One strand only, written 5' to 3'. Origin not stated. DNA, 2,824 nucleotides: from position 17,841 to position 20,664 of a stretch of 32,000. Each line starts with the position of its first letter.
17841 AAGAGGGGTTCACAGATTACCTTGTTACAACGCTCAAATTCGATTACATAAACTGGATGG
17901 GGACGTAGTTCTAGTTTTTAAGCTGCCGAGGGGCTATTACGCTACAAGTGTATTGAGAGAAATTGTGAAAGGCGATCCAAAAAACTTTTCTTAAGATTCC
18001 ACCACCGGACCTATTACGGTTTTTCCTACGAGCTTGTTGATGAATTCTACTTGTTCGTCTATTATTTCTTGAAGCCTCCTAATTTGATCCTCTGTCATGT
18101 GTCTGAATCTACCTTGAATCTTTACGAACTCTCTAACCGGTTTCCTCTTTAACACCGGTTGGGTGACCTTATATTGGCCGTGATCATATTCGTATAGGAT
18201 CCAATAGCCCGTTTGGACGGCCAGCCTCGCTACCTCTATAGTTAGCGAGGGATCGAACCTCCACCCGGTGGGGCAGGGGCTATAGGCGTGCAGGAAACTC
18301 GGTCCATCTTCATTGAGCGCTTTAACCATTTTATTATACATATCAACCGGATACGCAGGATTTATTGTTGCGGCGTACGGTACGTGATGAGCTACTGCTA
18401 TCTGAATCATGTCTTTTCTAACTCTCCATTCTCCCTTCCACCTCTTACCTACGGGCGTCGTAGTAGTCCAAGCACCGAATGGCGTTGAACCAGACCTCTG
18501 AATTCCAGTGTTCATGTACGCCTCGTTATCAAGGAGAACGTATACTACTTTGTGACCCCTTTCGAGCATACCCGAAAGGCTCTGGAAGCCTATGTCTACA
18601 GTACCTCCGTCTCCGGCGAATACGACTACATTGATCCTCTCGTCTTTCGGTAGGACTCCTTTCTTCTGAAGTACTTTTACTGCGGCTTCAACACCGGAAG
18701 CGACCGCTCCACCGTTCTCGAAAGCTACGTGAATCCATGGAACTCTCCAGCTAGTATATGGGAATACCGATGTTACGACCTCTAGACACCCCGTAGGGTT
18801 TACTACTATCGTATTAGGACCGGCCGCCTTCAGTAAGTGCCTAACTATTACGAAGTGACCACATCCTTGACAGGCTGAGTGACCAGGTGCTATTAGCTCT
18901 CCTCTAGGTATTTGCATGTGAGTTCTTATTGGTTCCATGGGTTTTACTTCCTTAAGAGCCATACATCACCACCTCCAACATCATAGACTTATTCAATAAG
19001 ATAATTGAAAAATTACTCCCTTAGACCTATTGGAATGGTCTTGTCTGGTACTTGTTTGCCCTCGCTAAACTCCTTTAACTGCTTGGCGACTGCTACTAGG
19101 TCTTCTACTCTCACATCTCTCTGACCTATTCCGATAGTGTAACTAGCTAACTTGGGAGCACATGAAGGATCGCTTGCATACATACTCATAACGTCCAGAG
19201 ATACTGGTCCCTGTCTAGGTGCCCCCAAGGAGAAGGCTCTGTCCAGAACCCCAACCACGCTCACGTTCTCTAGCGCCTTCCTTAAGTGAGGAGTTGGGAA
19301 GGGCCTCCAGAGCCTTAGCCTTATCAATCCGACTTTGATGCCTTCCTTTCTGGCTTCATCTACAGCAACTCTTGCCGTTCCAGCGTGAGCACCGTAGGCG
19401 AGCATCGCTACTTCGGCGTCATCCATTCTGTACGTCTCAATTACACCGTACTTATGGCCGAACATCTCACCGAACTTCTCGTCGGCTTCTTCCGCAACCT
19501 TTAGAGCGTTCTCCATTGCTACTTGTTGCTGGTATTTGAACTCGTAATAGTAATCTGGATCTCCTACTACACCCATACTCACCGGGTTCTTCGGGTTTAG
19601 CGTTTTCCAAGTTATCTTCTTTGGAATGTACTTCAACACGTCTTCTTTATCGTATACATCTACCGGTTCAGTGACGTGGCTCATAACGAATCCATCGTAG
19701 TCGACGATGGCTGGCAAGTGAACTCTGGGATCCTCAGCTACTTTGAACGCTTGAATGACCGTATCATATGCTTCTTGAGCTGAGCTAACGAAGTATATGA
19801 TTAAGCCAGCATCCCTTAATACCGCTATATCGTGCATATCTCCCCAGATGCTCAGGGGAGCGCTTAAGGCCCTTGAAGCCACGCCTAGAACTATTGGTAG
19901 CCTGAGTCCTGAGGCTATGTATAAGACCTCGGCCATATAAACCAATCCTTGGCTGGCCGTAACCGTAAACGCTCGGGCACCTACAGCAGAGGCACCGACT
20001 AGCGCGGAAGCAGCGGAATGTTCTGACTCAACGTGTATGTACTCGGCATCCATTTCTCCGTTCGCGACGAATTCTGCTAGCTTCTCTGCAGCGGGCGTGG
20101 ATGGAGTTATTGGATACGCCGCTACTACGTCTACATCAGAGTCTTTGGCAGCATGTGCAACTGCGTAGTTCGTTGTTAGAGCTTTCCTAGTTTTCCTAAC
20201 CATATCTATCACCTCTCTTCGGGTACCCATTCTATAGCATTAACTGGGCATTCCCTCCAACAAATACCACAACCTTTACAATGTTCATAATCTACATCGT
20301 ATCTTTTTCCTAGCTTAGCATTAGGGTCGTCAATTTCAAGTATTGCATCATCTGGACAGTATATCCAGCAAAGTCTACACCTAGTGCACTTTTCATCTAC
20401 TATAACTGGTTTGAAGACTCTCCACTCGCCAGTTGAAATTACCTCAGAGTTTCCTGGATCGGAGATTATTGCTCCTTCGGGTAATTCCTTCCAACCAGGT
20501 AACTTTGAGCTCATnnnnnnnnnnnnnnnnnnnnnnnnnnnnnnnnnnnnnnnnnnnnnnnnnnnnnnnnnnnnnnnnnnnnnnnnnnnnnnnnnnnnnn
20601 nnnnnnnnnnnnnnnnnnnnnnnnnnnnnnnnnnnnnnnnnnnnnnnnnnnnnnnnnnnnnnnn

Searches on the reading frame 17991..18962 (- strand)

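Call 33: search_protein_families(library=pfam, proteins=[window:17991-18962:-], max_evalue=0.001)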
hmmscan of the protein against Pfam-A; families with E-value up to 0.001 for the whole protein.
window:17991-18962:- (323 aa): 1 family
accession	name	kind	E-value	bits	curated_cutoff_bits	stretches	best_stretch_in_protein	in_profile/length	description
PF02775.26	TPP_enzyme_C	-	1.7e-21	77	21.9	1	57-225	2-150/151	Thiamine pyrophosphate enzyme, C-terminal TPP binding domain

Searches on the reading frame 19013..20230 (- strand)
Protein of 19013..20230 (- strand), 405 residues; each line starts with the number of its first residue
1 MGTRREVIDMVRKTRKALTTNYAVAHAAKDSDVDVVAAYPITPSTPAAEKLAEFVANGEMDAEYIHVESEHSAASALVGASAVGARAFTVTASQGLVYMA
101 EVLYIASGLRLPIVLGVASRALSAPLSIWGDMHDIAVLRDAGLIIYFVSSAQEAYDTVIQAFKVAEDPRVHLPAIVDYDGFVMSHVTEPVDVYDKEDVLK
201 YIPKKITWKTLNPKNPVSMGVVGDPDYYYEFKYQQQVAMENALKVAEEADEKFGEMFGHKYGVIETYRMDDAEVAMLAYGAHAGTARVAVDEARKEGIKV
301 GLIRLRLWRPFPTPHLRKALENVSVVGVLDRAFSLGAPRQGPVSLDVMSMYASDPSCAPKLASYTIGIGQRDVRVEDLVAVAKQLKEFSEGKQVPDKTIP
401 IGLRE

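Call 33: search_protein_families(library=pfam, proteins=[window:19013-20230:-], max_evalue=0.001)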
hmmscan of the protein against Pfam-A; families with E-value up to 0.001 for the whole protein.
window:19013-20230:- (405 aa): 3 families
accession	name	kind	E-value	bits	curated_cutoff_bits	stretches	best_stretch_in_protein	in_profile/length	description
PF01855.24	POR_N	-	1.2e-67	228.5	27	1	26-249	1-229/231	Pyruvate flavodoxin/ferredoxin oxidoreductase, thiamine diP-bdg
PF17147.9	PFOR_II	-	5.1e-26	91.4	27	1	272-378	1-102/102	Pyruvate:ferredoxin oxidoreductase core domain II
PF02780.25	Transketolase_C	-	9e-05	22.8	25.9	1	271-326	9-64/124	Transketolase, C-terminal domain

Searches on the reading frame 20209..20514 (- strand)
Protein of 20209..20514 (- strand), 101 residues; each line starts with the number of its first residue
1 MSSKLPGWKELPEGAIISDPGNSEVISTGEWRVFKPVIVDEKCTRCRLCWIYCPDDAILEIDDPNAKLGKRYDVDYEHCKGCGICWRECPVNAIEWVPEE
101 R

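Call 33: search_protein_families(library=pfam, proteins=[window:20209-20514:-], max_evalue=0.001)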
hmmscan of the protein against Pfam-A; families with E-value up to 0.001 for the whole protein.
window:20209-20514:- (101 aa): 11 families
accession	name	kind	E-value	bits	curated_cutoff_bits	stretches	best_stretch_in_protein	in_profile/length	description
PF00037.32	Fer4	-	6.7e-14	51.5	21.1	2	73-95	2-24/24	4Fe-4S binding domain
PF12838.12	Fer4_7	-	6.7e-10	39.7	27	1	42-93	1-52/52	4Fe-4S dicluster domain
PF14697.11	Fer4_21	-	8.8e-10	39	35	1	38-95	3-58/59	4Fe-4S dicluster domain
PF13237.11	Fer4_10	-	2.8e-08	34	25.5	1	36-90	2-53/53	4Fe-4S dicluster domain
PF13484.11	Fer4_16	-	6.2e-08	33.8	30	0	78-95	1-18/66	4Fe-4S double cluster binding domain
PF12837.12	Fer4_6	-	3.2e-07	30.4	25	0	74-94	4-24/24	4Fe-4S binding domain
PF13187.11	Fer4_9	-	5.6e-07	29.9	27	1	42-94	1-52/52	4Fe-4S dicluster domain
PF12797.12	Fer4_2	-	2.9e-06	27.3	24.5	0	74-91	5-22/22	4Fe-4S binding domain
PF25160.1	LdpA_Fe-S-bd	-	1.5e-05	25.1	27.6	1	47-96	7-45/49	LdpA Fe-S cluster-binding domain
PF13534.11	Fer4_17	-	5e-05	24.2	22.2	0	41-56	44-59/61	4Fe-4S dicluster domain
PF12800.12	Fer4_4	-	0.00056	20.5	24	0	41-55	2-16/17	4Fe-4S binding domain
